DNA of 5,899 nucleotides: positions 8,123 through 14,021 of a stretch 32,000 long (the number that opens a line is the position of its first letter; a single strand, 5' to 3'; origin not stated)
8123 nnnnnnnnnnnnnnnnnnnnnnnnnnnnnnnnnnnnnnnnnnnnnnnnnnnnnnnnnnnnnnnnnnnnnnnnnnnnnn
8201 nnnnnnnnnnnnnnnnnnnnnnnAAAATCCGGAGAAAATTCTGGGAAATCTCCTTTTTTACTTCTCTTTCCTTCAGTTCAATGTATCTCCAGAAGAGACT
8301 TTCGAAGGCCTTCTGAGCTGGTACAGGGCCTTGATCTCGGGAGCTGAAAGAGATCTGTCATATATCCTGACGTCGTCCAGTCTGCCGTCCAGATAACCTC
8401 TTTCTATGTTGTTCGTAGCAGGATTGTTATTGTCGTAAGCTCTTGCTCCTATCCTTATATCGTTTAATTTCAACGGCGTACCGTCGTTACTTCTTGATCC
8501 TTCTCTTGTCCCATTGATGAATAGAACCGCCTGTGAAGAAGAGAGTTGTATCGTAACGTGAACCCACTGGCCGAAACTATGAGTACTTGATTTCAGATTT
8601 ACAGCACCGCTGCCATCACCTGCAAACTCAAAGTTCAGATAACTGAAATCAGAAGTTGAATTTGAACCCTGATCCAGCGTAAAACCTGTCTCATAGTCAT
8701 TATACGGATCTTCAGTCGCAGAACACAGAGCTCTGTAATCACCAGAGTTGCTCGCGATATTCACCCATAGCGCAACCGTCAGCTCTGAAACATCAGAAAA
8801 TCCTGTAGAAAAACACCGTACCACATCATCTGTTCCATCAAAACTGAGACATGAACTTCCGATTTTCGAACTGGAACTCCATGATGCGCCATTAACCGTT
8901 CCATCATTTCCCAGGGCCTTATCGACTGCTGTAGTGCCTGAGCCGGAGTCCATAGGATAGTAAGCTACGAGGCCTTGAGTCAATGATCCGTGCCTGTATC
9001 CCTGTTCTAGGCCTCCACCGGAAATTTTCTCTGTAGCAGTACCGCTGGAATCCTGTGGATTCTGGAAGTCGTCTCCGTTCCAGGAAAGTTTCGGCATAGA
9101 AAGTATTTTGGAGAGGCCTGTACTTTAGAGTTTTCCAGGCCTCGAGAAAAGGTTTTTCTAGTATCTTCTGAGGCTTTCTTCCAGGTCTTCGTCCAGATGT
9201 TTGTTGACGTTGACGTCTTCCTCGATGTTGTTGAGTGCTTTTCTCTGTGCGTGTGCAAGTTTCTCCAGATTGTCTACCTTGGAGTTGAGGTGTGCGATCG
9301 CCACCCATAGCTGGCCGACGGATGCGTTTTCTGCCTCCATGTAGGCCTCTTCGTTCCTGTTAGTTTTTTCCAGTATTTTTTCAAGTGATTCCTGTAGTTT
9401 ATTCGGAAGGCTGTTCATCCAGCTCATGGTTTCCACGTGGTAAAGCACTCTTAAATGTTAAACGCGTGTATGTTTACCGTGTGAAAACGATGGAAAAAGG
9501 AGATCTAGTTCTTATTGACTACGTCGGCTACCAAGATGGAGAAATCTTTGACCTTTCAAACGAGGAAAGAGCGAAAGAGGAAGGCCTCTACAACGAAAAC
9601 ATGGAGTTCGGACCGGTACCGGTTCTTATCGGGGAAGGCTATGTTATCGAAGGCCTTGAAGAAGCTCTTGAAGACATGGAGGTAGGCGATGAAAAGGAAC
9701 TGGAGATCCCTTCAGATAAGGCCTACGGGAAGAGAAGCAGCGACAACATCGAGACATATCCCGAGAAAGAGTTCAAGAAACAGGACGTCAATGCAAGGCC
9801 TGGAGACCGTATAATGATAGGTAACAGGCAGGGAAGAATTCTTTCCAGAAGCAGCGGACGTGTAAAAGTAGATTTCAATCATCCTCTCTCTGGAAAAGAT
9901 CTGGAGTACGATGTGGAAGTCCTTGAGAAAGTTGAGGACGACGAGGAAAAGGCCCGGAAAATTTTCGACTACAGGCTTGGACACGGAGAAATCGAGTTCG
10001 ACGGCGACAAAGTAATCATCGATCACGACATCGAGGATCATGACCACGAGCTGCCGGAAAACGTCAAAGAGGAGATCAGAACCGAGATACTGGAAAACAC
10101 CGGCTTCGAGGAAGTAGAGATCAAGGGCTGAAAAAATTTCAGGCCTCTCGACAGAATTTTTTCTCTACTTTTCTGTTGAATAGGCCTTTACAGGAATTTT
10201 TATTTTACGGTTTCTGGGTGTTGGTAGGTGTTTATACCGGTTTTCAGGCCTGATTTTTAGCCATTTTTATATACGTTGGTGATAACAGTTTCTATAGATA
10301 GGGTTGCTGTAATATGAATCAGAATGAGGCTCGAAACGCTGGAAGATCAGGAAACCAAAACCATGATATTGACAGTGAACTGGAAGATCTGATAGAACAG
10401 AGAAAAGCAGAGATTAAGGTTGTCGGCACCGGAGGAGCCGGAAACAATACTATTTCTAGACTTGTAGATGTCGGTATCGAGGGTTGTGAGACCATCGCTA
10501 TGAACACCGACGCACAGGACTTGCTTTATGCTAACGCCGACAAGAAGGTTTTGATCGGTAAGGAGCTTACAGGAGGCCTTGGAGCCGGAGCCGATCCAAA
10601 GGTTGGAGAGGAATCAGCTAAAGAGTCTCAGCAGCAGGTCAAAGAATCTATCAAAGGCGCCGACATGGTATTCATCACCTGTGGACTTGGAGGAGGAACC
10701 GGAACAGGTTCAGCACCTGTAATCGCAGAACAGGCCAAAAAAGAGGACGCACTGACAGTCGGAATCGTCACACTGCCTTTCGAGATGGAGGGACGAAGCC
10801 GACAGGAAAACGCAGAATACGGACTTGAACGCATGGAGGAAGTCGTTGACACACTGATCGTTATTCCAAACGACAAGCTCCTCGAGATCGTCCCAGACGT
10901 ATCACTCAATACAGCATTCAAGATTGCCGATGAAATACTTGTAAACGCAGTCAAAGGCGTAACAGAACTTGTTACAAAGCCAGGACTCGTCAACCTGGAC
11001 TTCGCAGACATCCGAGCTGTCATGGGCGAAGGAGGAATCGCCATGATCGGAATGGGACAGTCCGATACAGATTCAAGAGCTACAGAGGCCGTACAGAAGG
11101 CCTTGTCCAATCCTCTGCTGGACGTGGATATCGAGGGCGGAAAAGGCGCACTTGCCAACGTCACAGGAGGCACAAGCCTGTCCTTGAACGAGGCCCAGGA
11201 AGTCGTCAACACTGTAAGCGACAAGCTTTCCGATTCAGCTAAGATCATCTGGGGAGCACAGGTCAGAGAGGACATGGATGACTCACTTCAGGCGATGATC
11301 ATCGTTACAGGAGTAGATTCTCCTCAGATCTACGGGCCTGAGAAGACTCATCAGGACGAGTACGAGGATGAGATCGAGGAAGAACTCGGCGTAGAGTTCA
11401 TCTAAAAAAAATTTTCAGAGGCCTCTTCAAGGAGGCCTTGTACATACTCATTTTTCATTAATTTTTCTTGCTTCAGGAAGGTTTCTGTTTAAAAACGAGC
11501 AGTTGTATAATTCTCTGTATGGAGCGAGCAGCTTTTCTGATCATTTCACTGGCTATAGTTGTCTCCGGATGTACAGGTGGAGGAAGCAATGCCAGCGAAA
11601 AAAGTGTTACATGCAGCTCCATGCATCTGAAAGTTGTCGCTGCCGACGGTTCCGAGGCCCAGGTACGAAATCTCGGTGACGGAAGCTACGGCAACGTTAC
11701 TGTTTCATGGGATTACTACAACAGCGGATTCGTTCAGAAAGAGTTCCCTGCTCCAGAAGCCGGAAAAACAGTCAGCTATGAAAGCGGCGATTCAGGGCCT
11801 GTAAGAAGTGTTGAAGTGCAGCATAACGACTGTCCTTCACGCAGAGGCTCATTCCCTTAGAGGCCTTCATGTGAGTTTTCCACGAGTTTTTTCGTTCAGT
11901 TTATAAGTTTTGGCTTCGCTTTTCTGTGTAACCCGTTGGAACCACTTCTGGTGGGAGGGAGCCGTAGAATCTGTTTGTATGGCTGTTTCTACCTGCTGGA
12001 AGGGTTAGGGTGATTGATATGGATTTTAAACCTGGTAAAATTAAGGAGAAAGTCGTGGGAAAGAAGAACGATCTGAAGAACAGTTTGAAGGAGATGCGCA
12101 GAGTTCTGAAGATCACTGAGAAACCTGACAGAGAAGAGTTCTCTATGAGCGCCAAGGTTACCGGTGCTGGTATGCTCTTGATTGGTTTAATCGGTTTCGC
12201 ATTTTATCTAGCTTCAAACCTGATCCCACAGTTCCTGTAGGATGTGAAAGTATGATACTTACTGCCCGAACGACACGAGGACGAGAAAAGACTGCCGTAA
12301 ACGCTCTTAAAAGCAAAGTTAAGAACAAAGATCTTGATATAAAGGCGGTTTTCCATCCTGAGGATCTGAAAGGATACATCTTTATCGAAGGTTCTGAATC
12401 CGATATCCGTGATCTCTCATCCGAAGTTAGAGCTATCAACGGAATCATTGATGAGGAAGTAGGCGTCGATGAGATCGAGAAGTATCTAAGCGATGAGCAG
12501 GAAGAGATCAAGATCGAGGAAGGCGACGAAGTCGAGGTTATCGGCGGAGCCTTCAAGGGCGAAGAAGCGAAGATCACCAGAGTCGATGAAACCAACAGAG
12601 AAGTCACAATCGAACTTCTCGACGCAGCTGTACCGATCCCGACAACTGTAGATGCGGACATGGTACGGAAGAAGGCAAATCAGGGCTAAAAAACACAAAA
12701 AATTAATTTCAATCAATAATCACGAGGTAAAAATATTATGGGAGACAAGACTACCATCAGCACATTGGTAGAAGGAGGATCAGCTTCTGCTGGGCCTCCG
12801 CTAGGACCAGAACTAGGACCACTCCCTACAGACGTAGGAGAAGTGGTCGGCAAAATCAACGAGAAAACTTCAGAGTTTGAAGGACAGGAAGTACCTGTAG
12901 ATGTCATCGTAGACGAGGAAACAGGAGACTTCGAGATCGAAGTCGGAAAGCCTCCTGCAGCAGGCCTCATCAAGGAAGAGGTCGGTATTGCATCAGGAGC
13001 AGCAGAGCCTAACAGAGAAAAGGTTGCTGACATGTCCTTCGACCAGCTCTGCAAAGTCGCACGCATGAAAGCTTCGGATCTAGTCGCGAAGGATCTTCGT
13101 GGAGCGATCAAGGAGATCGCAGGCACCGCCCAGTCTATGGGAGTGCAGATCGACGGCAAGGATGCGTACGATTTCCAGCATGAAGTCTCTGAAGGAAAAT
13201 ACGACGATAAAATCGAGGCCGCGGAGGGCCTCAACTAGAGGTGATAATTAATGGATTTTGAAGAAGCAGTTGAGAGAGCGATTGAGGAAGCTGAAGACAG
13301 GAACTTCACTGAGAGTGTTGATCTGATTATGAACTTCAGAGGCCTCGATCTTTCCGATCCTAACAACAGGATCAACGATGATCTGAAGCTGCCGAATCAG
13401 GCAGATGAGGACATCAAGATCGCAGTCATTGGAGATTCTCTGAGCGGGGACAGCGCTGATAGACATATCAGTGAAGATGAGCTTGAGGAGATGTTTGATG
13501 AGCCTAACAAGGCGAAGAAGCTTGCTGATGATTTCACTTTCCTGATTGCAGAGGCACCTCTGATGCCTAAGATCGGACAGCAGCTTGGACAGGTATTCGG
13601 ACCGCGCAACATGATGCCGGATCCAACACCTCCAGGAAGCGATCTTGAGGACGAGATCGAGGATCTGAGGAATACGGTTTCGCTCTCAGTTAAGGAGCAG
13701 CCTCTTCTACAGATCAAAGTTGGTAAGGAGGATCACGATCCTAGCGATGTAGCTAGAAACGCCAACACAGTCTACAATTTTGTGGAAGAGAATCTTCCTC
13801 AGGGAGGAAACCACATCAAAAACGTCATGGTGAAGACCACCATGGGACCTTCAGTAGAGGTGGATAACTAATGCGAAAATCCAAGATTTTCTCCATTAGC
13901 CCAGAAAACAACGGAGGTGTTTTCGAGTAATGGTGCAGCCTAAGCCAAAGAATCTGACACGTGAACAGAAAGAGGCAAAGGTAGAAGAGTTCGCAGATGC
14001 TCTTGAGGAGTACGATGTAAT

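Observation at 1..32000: AGGCCT is a highly iterated palindrome: about 129 copies in 32 kb, roughly 20-fold above the composition expectation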

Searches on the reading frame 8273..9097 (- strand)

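Call 8: search_protein_families(library=pfam, proteins=[window:8273-9097:-])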
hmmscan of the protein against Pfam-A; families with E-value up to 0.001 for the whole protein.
window:8273-9097:- (274 aa): 1 family
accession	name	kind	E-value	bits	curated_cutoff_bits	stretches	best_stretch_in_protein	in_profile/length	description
PF13385.13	Laminin_G_3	-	7.8e-22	78.5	27.6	1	87-256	1-151/151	Concanavalin A-like lectin/glucanases superfamily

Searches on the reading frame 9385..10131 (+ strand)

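Call 8: search_protein_families(library=pfam, proteins=[window:9385-10131:+])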
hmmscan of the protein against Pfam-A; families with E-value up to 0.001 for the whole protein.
window:9385-10131:+ (248 aa): 2 families
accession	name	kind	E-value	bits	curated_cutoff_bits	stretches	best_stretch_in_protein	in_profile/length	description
PF22199.2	FKBP26_IF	-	6.6e-14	52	27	1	126-168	4-46/46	FKBP26, IF domain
PF00254.34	FKBP_C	-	1.5e-13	51.3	21.1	1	35-122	4-81/94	FKBP-type peptidyl-prolyl cis-trans isomerase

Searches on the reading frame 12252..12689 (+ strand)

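Call 23: search_protein_families(library=pfam, proteins=[window:12252-12689:+], max_evalue=0.01)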
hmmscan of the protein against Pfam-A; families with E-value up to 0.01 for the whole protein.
window:12252-12689:+ (145 aa): 4 families
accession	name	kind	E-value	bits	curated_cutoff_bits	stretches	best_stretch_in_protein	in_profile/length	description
PF03439.18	Spt5-NGN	-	3.6e-14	52.9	22.4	1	5-79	5-84/84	Early transcription elongation factor of RNA pol II, NGN section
PF00467.35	KOW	-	2.1e-08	34.1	22.3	1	90-121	1-32/32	KOW motif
PF23284.2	KOW2_Spt5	-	0.00074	19.7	28.9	1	91-140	2-49/50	Transcription elongation factor SPT5, second KOW domain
PF25092.1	SH3_KIN17_C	-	0.0093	16.8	27.9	0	91-123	4-36/57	KIN17 C-terminal SH3 domain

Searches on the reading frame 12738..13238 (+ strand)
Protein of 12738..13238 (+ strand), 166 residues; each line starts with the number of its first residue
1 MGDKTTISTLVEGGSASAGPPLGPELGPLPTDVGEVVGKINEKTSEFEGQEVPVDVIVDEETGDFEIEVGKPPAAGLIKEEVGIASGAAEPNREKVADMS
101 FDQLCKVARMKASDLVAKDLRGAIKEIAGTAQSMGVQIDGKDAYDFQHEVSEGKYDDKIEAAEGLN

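Call 23: search_protein_families(library=pfam, proteins=[window:12738-13238:+], max_evalue=0.01)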
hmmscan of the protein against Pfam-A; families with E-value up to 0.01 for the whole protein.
window:12738-13238:+ (166 aa): 2 families
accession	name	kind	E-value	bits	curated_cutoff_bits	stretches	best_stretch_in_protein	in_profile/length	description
PF00298.24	Ribosomal_L11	-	8.8e-22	77.7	21.4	1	71-138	2-69/69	Ribosomal protein L11, RNA binding domain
PF03946.19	Ribosomal_L11_N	-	8.9e-16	57.8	32.9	1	8-59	2-53/58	Ribosomal protein L11, N-terminal domain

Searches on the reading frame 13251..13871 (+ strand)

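Call 23: search_protein_families(library=pfam, proteins=[window:13251-13871:+], max_evalue=0.01)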
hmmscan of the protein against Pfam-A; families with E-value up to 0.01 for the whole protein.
window:13251-13871:+ (206 aa): 1 family
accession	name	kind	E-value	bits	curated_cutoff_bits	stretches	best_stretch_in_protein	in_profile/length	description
PF00687.26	Ribosomal_L1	-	2.1e-43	148.6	32.2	1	13-200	3-198/198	Ribosomal protein L1p/L10e family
